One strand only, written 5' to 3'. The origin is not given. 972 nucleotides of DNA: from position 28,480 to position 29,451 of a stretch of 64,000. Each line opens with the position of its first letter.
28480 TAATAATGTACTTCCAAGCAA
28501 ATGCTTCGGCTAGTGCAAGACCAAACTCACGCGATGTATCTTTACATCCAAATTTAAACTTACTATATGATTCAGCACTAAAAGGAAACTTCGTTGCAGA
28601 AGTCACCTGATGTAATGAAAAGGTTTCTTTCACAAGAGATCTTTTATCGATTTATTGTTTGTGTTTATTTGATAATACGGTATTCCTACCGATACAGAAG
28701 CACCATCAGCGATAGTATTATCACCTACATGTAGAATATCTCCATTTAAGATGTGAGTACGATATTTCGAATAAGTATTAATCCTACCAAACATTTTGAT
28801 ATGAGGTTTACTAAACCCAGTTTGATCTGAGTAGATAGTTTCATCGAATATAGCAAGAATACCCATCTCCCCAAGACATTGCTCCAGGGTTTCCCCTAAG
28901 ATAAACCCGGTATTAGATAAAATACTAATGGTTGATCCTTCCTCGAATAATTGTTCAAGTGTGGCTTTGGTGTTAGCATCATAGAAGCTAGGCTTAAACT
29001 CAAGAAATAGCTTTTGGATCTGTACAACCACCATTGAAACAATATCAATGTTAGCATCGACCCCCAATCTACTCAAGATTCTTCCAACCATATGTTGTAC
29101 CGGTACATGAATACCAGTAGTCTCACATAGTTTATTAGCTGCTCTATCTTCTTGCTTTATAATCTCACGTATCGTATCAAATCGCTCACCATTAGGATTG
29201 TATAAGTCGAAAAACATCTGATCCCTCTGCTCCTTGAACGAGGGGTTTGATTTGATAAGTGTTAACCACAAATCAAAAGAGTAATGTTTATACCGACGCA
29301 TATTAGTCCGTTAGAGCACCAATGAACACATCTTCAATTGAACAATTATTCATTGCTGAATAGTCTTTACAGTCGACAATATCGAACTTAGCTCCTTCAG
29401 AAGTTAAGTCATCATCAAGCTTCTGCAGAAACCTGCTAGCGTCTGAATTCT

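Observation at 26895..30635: Ter-type stress/biosynthetic cluster (TerC, PRTase, HAD-like, vWA/TerY-like, TerD) inside a phage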

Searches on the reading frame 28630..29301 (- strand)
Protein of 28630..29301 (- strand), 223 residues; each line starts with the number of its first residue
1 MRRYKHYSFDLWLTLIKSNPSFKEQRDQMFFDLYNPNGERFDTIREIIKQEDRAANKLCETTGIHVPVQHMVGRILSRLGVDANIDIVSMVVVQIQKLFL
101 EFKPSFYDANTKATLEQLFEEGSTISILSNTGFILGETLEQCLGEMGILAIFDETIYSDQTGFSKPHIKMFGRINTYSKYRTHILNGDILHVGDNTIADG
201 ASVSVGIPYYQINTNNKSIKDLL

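Call 3: search_protein_families(library=pfam, proteins=[window:28630-29301:-], max_evalue=0.01)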
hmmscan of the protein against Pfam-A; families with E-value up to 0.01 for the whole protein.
window:28630-29301:- (223 aa): 3 families
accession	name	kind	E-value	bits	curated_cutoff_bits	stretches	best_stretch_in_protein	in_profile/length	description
PF13419.12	HAD_2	-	1.1e-05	26.1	23.8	1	109-197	82-163/178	Haloacid dehalogenase-like hydrolase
PF00702.32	Hydrolase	-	0.0011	19.8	26.4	1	5-195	2-180/191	haloacid dehalogenase-like hydrolase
PF08645.17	PNK3P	-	0.0013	19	22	0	106-196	29-127/161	Polynucleotide kinase 3 phosphatase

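Call 4: search_protein_families(library=ncbifam, proteins=[window:28630-29301:-], max_evalue=0.01)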
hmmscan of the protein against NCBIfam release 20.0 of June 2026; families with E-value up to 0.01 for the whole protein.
window:28630-29301:- (223 aa): 6 families
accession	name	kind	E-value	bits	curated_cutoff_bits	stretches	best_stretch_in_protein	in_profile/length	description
TIGR02253.1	CTE7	subfamily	1.7e-09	37.8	169.75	1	9-199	7-180/221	TIGR02253 family HAD-type hydrolase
TIGR02252.1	DREG-2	subfamily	5.7e-09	36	155.2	1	70-199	70-190/203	HAD hydrolase, REG-2-like, family IA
TIGR02254.1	YjjG_YfnB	equivalog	0.00018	21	159.9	1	116-218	107-202/223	YjjG family noncanonical pyrimidine nucleotidase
TIGR01428.1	HAD_type_II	equivalog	0.00031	20.8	125.4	1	36-209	25-187/197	haloacid dehalogenase type II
NF053830.1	RUBPPhHalo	equivalog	0.0008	19.1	330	0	110-200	107-190/234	ribulose-1,5-bisphosphate 5-phosphatase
NF006976.0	PRK09449.1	equivalog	0.0022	17.5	183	1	124-207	112-190/225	pyrimidine 5'-nucleotidase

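Call 8: search_protein_families(library=phrogs, proteins=[window:28630-29301:-], max_evalue=0.001)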
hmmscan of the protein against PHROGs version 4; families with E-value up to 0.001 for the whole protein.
window:28630-29301:- (223 aa): 1 family
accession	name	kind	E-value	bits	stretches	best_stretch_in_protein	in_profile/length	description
phrog_14393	-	other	3.7e-28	99.9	1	5-216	4-205/219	hydrolase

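Call 17: search_protein_families(library=padloc, proteins=[window:28630-29301:-], max_evalue=0.01)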
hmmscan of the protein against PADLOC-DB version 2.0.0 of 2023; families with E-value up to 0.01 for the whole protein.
window:28630-29301:- (223 aa): 0 families

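Call 46: search_solved_structures(query=window:28630-29301:-, max_evalue=1)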
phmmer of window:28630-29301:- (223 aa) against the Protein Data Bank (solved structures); distinct sequences matched with E-value up to 1: 18.
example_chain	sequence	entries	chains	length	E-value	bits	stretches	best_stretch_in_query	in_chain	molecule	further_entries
2om6_A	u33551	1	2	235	3.1e-05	27.3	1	1-212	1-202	Probable phosphoserine phosphatase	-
6q7p_A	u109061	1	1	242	0.0051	20.1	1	131-207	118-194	OE1.2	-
6q7q_A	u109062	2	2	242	0.0074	19.6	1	132-207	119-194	OE1.3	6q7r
3u26_A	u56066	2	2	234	0.0078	19.5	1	131-208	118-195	PF00702 domain protein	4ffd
6q7n_A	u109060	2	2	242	0.0084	19.4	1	131-208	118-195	BH32 | OE1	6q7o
1x42_A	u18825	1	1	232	0.013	18.7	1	140-208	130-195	hypothetical protein PH0459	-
7o1d_A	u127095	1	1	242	0.021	18.1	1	141-207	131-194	BH32.7 protein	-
8bp1_A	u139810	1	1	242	0.022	18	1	141-207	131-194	BHMeHis1.0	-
3um9_A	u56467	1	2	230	0.029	17.6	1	109-216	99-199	Haloacid dehalogenase, type II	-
6z1k_A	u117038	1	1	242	0.034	17.4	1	142-207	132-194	BH32.6 protein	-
9ful_A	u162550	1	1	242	0.037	17.3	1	142-207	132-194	Chain A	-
9fug_A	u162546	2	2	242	0.037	17.3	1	142-207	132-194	SNAr1.3 (K39A) | Chain A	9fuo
6z1l_A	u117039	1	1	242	0.08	16.2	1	141-199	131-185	BH32.12 protein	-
9eqd_A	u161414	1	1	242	0.1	15.8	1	141-199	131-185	CT1.5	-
8bp0_A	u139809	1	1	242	0.35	14.1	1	141-207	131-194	BHMeHis1.8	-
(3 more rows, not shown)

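Call 71: find_homologous_proteins(query=window:28630-29301:-, max_evalue=1e-8)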
Query window:28630-29301:- (223 aa): 1311 proteins with E <= 1e-8 among 1445 candidates; the best 120 are listed.
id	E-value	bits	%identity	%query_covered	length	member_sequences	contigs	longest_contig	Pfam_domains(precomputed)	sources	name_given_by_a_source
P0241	4.0e-145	499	100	100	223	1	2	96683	PF13419.13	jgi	-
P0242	8.7e-119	413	81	100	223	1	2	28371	-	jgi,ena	-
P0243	2.6e-107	376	81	91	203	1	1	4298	-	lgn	-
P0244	5.4e-100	352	80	87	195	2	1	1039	-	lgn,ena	-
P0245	6.7e-79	283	59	100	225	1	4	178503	-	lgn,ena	-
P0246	2.0e-78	281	59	100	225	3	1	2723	PF13419.13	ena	-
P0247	3.7e-56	209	48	100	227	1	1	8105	PF13419.13,PF00702.33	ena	-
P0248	4.9e-56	208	46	99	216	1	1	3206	PF13419.13,PF00702.33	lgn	-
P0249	1.7e-55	206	49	100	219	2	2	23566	PF13419.13,PF00702.33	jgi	-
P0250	1.3e-53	200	47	98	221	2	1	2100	PF13419.13,PF00702.33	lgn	-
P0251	1.5e-53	200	46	98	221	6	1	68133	PF13419.13,PF00702.33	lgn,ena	-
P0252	1.9e-53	200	48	100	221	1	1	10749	-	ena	-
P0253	1.5e-52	197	46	99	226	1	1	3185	PF13419.13,PF00702.33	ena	-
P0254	1.1e-51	194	47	100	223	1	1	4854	PF13419.13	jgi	-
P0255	1.3e-51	194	45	100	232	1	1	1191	PF13419.13,PF00702.33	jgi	jgi:putative hydrolase of the HAD superfamily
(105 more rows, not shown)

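Call 79: predict_structure(alignment_id=A5)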
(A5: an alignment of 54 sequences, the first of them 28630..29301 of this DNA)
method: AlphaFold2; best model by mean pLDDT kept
length: 223 residues; sequences in the alignment: 54
mean_pLDDT: 95.2   pTM: 0.90
mean pLDDT of the five models: 95.2, 95.2, 95.1, 94.6, 94.5
residues with pLDDT >= 90: 205; 70-90: 11; 50-70: 7; < 50: 0
segments of 3 or more residues with pLDDT < 50: none
pLDDT, mean of each block of 10 residues (from residue 1): 91 97 98 98 98 97 97 98 98 99 98 98 96 98 98 97 97 79 76 97 95 97 95
secondary structure, 60 per line:
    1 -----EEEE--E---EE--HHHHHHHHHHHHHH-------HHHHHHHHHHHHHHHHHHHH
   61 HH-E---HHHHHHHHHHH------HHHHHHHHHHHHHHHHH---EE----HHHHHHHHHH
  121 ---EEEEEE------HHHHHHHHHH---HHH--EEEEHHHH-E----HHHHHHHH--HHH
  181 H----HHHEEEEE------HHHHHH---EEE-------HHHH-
elements in order: E6-9 H20-33 H41-62 H68-78 H85-101 H111-120 E124-129 H136-145 E154-157 H158-161 H168-175 H178-181 E189-193 H200-205 E209-211 H219-222

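Call 81: fold_search(model_id=the predicted structure, library=pdb)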
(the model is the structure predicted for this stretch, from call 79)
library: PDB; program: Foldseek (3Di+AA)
matches with E <= 10: 725; with E <= 0.001: 288
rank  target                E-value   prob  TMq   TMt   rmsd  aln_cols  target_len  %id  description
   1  2om6_A                8.2e-13  1.00  0.75  0.72   3.0       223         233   21  Hypothetical Protein (Probable Phosphoserine Phosph (PH0253) from Pyrococcus Horikoshii OT3 (released 2008-01-29)
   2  2hoq                  7.7e-11  1.00  0.59  0.56   6.3       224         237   19  Crystal structure of the probable haloacid dehalogenase (PH1655) from pyrococcus horikoshii OT3 (released 2007-07-17)
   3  9eqd                  1.2e-10  1.00  0.71  0.67   4.3       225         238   16  Crystal structure of an engineered enzyme containing a genetically encoded thiourea, CT1.5 (released 2025-10-01)
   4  1x42                  1.3e-10  1.00  0.71  0.69   3.3       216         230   16  Crystal structure of a haloacid dehalogenase family protein (PH0459) from Pyrococcus horikoshii OT3 (released 2005-11-12)
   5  1zrm                  2.3e-10  1.00  0.63  0.64   4.8       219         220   19  CRYSTAL STRUCTURE OF THE REACTION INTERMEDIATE OF L-2-HALOACID DEHALOGENASE WITH 2-CHLORO-N-BUTYRATE (released 1999-03-23)
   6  6q7p                  3.9e-10  1.00  0.69  0.68   3.6       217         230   15  Crystal structure of OE1.2 (released 2019-06-05)
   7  8bp1                  4.1e-10  1.00  0.72  0.70   3.5       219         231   17  Crystal structure of BHMeHis1.0, an engineered enzyme for the Morita-Baylis-Hillman reaction (released 2024-02-28)
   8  8hp5_A                5.6e-10  1.00  0.60  0.56   5.2       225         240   19  Crystal structure of (S)-2-haloacid dehalogenase (released 2023-06-21)
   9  9fug                  6.3e-10  1.00  0.70  0.68   3.7       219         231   16  Crystal structure of SNAr1.3 (K39A) in complex with 2,4-dinitroiodobenzene (released 2025-01-29)
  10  3um9_A                7.1e-10  1.00  0.63  0.62   4.9       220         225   21  Crystal Structure of the Defluorinating L-2-Haloacid Dehalogenase Bpro0530 (released 2012-11-14)
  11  3i76_A                7.5e-10  1.00  0.72  0.72   3.6       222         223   16  The crystal structure of the orthorhombic form of the putative HAD-hydrolase YfnB from Bacillus subtilis bound to magn (released 2009-07-21)
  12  3d6j                  7.5e-10  1.00  0.60  0.63   6.0       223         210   17  Crystal structure of Putative haloacid dehalogenase-like hydrolase from Bacteroides fragilis (released 2008-07-15)
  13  2w4m                  9.5e-10  1.00  0.64  0.58   4.7       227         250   17  The Crystal Structure of human N-acetylneuraminic acid phosphatase, NANP (released 2008-12-23)
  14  6z1k                  1.0e-09  1.00  0.70  0.68   4.5       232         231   15  A de novo Enzyme for the Morita-Baylis-Hillman Reaction BH32.6 (released 2021-08-25)
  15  7shg_A                1.1e-09  1.00  0.68  0.29   5.0       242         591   16  Polysaccharide ribofuranosyl transferase from Thermobacillus composti (released 2022-03-02)
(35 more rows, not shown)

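Call 84: search_solved_structures(query=A5, max_evalue=0.001, show_alignments=3)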
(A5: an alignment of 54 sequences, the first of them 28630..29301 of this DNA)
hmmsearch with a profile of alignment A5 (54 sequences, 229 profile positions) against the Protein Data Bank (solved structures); distinct sequences matched with E-value up to 0.001: 39.
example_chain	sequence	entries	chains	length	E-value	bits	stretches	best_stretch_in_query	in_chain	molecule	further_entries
2om6_A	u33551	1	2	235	1.2e-17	67.6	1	5-227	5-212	Probable phosphoserine phosphatase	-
3ib6_A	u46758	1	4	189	2.8e-13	53.3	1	104-219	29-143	Uncharacterized protein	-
1x42_A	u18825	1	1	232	2.1e-09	40.7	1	114-218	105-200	hypothetical protein PH0459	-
3k1z_A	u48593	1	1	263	2.3e-09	40.5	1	112-217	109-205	Haloacid dehalogenase-like hydrolase domain-containing protein 3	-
6q7q_A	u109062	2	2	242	5.1e-09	39.4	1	140-218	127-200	OE1.3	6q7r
3u26_A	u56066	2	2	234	5.3e-09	39.3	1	141-218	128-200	PF00702 domain protein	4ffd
6q7p_A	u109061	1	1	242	5.3e-09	39.3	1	141-218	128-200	OE1.2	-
6q7n_A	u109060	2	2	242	5.6e-09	39.2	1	141-218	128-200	BH32 | OE1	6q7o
6z1k_A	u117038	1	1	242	9e-09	38.6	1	142-218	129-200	BH32.6 protein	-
6z1l_A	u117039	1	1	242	1e-08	38.4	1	143-218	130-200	BH32.12 protein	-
8bp1_A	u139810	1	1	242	1e-08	38.4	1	143-218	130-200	BHMeHis1.0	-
7o1d_A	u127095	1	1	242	1e-08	38.4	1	143-218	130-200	BH32.7 protein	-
9ful_A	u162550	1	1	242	1.1e-08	38.3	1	143-218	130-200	Chain A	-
9fug_A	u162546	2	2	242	1.1e-08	38.3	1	143-218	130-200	SNAr1.3 (K39A) | Chain A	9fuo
2hoq_A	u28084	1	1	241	5.5e-08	36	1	116-215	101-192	Putative HAD-hydrolase PH1655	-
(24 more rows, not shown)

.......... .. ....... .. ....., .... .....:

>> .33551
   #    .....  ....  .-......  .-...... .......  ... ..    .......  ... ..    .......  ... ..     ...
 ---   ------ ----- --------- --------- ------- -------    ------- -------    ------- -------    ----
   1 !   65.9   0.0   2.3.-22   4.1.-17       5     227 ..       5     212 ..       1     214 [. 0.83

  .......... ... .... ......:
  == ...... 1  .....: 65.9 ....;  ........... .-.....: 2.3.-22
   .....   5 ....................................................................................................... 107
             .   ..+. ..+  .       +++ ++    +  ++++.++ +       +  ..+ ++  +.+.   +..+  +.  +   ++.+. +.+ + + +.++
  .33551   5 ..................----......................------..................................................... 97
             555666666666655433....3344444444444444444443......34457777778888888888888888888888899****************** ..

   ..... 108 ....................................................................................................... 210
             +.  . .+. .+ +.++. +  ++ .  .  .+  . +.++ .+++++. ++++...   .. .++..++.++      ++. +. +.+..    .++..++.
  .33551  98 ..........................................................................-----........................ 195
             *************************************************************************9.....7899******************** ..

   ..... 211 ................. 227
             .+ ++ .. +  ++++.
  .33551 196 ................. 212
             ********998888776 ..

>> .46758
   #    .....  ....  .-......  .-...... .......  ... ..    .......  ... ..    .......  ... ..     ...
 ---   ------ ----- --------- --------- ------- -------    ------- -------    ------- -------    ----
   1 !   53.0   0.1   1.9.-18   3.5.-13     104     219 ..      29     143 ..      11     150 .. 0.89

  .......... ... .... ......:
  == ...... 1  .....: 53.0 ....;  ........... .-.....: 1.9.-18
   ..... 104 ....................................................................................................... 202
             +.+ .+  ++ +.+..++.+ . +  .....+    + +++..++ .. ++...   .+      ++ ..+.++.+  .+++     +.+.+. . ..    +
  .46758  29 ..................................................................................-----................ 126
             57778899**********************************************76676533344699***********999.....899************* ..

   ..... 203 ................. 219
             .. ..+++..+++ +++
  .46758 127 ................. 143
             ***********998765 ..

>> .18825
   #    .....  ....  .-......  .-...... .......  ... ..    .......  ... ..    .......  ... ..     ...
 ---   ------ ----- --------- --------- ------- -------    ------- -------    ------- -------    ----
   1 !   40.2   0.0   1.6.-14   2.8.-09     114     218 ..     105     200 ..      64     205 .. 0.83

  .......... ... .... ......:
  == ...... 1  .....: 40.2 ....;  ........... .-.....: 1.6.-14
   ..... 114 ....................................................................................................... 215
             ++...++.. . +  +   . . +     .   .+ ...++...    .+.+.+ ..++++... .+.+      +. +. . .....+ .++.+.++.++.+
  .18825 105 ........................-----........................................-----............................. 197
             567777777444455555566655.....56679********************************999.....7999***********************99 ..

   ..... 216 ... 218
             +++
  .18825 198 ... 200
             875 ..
